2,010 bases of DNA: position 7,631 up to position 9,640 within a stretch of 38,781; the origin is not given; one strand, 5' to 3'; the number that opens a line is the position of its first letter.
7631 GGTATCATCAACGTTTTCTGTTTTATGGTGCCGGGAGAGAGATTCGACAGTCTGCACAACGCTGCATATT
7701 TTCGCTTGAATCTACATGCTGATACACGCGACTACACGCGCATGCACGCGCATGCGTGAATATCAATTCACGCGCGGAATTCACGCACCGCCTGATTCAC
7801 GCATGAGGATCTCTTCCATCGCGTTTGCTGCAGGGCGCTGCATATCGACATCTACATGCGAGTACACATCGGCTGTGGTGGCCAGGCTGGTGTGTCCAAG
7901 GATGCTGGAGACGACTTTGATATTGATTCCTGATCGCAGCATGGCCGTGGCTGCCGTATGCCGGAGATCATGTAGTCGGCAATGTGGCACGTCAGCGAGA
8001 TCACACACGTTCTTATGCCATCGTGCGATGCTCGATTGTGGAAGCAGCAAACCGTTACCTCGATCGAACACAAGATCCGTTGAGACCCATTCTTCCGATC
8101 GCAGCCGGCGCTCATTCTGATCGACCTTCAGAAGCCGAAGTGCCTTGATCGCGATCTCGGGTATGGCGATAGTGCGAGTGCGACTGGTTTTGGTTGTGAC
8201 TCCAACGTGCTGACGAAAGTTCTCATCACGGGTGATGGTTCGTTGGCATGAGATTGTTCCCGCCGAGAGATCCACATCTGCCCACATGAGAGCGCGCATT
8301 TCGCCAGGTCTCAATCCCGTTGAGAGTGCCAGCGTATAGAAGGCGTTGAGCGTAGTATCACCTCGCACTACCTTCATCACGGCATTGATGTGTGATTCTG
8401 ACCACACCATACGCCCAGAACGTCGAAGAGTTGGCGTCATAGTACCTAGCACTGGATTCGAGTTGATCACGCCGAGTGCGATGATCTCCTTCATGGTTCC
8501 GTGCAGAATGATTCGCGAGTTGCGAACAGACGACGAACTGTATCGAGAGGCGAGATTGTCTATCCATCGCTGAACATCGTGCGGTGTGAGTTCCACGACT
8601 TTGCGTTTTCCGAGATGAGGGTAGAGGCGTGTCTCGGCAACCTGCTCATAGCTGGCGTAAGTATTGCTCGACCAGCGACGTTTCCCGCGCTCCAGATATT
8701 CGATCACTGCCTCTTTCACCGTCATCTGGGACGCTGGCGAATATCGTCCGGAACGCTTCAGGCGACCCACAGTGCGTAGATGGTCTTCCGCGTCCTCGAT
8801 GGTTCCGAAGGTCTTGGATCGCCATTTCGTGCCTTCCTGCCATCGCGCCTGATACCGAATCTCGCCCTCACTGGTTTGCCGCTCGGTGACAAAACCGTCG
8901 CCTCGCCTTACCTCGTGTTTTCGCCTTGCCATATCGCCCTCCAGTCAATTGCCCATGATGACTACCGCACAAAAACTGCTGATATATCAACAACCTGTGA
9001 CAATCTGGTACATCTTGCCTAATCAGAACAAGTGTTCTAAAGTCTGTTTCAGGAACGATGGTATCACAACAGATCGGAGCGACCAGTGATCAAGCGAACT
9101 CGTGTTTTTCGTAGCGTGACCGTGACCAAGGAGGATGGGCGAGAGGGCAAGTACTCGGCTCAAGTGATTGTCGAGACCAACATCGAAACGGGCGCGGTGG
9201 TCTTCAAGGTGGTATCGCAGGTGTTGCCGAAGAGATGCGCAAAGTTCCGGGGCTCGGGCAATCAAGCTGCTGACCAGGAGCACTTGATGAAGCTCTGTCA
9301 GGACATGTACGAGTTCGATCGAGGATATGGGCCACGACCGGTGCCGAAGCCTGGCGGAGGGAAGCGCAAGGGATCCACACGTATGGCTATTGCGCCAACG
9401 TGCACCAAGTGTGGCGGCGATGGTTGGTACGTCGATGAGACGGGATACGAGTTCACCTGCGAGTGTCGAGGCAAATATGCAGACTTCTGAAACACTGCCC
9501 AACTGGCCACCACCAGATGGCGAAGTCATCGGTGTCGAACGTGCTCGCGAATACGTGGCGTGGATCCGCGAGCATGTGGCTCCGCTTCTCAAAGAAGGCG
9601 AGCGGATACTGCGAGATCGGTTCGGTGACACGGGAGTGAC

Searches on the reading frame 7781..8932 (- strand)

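Call 6: search_protein_families(library=pfam, proteins=[window:7781-8932:-], max_evalue=1)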
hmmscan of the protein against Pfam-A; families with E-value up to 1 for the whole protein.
window:7781-8932:- (383 aa): 6 families
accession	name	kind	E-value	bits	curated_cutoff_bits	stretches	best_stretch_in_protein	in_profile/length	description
PF00589.27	Phage_integrase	-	2.3e-25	89.8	27.1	1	182-361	8-169/172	Phage integrase family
PF14659.12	Phage_int_SAM_3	-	4.7e-11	43.2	22.6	1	71-127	1-57/58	Phage integrase, N-terminal SAM-like domain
PF22022.2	Phage_int_M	-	7.7e-07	29.7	27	1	74-161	3-90/96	Phage integrase central domain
PF02899.23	Phage_int_SAM_1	-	0.011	16.4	22.3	1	83-145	10-74/83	Phage integrase, N-terminal SAM-like domain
PF13495.12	Phage_int_SAM_4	-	0.052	14.4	27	1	75-140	4-68/85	Phage integrase, N-terminal SAM-like domain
PF11917.13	DUF3435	-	0.057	12.8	25.8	0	192-223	25-56/418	Protein of unknown function (DUF3435)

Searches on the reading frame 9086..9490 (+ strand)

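Call 6: search_protein_families(library=pfam, proteins=[window:9086-9490:+], max_evalue=1)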
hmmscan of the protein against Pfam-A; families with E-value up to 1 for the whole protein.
window:9086-9490:+ (134 aa): 3 families
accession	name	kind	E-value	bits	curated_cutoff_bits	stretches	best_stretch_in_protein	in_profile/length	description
PF08792.16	A2L_zn_ribbon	-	0.046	13.8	22.9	1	105-127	5-27/33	A2L zinc ribbon domain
PF00684.25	DnaJ_CXXCXGXG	-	0.16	12.7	32.7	0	98-122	36-56/65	DnaJ central domain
PF15777.11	Anti-TRAP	-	0.58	10.6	32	0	103-122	30-49/59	Tryptophan RNA-binding attenuator protein inhibitory protein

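Call 7: search_protein_families(library=padloc, proteins=[window:9086-9490:+], max_evalue=1)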
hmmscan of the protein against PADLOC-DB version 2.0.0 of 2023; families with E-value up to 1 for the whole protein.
window:9086-9490:+ (134 aa): 0 families

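Call 8: search_protein_families(library=ncbifam, proteins=[window:9086-9490:+], max_evalue=1)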
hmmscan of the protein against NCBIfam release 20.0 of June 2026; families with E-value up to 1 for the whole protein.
window:9086-9490:+ (134 aa): 1 family
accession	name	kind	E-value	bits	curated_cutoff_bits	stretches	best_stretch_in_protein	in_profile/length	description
NF011930.0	PRK15401.1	equivalog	0.065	12.7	267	1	96-124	54-80/214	DNA oxidative demethylase AlkB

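Call 9: search_protein_families(library=phrogs, proteins=[window:9086-9490:+], max_evalue=1)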
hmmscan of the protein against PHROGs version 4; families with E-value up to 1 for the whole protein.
window:9086-9490:+ (134 aa): 3 families
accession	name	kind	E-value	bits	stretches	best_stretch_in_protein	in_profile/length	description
phrog_16376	-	unknown function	0.065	14.3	1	102-129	16-42/56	-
phrog_33688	-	unknown function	0.092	14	1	102-116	64-78/83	-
phrog_36269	-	unknown function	0.099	14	1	37-63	31-57/63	-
